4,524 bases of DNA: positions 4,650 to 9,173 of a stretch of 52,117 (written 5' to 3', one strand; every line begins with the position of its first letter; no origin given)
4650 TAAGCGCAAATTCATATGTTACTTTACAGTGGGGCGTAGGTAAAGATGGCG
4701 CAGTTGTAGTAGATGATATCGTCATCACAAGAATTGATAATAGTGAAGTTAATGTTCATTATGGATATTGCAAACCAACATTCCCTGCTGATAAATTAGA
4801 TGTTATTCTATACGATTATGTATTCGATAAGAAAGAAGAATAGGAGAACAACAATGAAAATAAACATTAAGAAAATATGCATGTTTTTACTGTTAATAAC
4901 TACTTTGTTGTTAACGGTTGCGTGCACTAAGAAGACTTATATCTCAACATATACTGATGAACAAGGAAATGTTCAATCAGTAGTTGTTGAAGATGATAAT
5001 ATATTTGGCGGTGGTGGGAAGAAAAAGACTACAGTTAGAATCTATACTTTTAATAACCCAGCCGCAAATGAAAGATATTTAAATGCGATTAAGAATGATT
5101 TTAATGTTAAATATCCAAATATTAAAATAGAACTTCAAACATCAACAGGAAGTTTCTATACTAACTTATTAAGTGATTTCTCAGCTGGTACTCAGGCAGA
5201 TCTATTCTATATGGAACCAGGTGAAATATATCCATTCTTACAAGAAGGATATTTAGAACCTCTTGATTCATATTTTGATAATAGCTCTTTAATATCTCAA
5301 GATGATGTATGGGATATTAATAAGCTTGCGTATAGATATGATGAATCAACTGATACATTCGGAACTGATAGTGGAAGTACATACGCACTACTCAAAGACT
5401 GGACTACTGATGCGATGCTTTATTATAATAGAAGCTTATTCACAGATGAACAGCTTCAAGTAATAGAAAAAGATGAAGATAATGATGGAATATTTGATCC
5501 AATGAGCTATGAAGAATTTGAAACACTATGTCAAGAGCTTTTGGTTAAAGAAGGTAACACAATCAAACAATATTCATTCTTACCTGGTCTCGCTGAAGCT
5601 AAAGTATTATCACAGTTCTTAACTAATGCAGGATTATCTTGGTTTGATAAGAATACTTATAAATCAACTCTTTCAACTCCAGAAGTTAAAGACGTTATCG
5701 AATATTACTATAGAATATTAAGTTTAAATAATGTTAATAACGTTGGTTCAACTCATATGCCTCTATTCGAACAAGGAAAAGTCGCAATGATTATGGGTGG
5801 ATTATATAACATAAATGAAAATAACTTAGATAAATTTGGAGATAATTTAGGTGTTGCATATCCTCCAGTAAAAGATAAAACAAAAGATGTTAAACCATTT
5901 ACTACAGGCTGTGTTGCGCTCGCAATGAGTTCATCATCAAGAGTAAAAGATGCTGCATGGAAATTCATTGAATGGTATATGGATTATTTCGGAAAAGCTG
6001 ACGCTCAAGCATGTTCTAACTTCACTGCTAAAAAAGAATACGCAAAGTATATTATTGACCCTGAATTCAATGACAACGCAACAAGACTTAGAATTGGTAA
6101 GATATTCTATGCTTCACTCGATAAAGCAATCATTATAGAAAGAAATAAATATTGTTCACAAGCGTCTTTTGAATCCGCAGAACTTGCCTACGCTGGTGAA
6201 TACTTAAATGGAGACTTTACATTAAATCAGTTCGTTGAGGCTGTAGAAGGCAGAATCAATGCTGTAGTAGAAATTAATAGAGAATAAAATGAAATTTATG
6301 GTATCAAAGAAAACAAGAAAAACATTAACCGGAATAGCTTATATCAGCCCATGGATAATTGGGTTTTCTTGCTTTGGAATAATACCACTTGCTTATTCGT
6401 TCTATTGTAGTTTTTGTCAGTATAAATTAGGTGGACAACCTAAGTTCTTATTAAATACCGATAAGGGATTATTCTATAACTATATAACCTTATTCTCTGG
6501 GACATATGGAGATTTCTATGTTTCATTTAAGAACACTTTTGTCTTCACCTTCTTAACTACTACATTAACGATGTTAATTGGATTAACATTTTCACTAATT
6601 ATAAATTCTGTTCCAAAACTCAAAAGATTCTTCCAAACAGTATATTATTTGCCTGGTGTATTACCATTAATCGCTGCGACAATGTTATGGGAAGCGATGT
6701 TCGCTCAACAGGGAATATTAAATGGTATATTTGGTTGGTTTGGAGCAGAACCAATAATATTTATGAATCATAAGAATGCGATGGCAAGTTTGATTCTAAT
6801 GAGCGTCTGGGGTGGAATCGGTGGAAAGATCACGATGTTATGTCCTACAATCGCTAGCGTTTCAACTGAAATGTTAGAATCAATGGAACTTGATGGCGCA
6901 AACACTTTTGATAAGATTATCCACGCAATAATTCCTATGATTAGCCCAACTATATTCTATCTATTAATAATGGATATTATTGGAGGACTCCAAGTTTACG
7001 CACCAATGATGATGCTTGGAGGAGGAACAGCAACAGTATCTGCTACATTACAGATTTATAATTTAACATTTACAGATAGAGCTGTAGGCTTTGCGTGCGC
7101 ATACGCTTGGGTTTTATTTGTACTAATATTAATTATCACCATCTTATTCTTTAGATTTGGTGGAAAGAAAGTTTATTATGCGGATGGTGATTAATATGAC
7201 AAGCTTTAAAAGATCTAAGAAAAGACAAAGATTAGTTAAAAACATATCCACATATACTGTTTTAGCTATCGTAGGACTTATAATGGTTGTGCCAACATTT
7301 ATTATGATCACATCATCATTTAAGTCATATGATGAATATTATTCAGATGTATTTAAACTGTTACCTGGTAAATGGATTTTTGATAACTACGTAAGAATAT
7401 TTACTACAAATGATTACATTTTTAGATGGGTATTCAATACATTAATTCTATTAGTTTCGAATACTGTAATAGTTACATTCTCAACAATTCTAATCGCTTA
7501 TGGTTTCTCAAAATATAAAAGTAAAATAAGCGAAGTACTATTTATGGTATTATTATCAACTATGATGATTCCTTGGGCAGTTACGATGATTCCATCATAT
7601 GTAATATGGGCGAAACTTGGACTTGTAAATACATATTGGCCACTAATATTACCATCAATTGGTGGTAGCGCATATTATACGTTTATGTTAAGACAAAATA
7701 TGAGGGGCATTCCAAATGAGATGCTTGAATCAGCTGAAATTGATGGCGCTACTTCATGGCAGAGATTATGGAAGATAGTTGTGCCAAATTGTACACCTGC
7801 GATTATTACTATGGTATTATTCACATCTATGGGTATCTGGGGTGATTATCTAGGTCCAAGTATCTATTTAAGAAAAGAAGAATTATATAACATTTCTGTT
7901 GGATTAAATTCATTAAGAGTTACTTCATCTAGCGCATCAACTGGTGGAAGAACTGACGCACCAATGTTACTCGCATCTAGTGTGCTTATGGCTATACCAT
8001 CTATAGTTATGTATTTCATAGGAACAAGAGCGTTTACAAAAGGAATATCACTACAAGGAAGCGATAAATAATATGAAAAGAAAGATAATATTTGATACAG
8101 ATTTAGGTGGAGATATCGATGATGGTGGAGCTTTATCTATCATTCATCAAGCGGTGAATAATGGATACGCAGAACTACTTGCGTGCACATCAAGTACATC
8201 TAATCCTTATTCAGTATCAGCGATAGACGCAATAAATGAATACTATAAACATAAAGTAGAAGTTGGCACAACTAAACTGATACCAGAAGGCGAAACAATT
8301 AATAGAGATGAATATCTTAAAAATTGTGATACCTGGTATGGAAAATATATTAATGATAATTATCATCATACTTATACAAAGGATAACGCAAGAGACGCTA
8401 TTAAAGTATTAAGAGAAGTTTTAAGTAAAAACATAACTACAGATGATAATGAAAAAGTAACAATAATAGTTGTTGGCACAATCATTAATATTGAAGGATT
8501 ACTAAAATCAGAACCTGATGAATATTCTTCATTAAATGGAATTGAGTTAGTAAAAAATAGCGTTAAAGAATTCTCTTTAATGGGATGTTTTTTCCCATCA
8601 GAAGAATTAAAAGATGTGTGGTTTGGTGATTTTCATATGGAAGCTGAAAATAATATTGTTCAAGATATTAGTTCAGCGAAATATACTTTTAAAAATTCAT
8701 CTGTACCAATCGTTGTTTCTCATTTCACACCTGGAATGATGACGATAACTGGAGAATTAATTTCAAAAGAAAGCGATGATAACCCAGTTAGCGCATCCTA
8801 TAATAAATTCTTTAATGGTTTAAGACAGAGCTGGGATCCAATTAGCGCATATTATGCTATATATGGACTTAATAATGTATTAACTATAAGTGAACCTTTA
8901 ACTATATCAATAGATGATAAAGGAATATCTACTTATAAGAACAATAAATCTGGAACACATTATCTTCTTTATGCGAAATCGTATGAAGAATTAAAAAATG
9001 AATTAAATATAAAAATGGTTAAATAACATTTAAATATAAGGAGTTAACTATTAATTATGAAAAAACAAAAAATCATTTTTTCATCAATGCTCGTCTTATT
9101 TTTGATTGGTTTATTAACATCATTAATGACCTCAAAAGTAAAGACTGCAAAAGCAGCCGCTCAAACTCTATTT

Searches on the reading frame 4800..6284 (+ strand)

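Call 22: search_protein_families(library=pfam, proteins=[window:4800-6284:+], max_evalue=0.001)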
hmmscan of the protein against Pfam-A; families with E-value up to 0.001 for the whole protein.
window:4800-6284:+ (495 aa): 2 families
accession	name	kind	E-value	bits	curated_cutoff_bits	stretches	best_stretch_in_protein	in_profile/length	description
PF01547.30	SBP_bac_1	-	4e-27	96.4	26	1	93-393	9-300/307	Bacterial extracellular solute-binding protein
PF13416.11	SBP_bac_8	-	1e-19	71.9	27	1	97-395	2-245/279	Bacterial extracellular solute-binding protein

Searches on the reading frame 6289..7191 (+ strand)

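Call 22: search_protein_families(library=pfam, proteins=[window:6289-7191:+], max_evalue=0.001)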
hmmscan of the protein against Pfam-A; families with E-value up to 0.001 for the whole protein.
window:6289-7191:+ (301 aa): 1 family
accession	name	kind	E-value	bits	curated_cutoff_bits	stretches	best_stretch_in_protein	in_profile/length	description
PF00528.27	BPD_transp_1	-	7.9e-09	35.9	26.4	1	98-287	5-175/184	Binding-protein-dependent transport system inner membrane component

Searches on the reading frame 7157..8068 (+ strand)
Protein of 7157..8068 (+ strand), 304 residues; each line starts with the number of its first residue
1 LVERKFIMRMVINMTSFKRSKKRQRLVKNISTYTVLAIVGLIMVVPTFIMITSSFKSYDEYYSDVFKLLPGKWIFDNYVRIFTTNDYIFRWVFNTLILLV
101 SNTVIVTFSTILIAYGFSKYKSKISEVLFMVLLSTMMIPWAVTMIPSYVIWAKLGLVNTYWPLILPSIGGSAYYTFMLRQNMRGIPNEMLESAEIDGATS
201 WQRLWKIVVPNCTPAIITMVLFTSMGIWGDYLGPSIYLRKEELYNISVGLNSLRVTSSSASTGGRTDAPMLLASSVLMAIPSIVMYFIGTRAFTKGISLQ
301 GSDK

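Call 22: search_protein_families(library=pfam, proteins=[window:7157-8068:+], max_evalue=0.001)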
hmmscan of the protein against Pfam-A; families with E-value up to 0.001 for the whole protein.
window:7157-8068:+ (304 aa): 1 family
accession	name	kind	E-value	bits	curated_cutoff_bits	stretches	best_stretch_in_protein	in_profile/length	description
PF00528.27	BPD_transp_1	-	3.4e-17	63.2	26.4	1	112-288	7-174/184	Binding-protein-dependent transport system inner membrane component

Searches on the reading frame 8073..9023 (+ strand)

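Call 22: search_protein_families(library=pfam, proteins=[window:8073-9023:+], max_evalue=0.001)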
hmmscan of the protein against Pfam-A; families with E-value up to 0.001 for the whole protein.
window:8073-9023:+ (317 aa): 1 family
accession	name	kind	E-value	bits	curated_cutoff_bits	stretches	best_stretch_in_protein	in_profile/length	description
PF01156.24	IU_nuc_hydro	-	1.6e-10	41.5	34.2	1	5-263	1-245/297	Inosine-uridine preferring nucleoside hydrolase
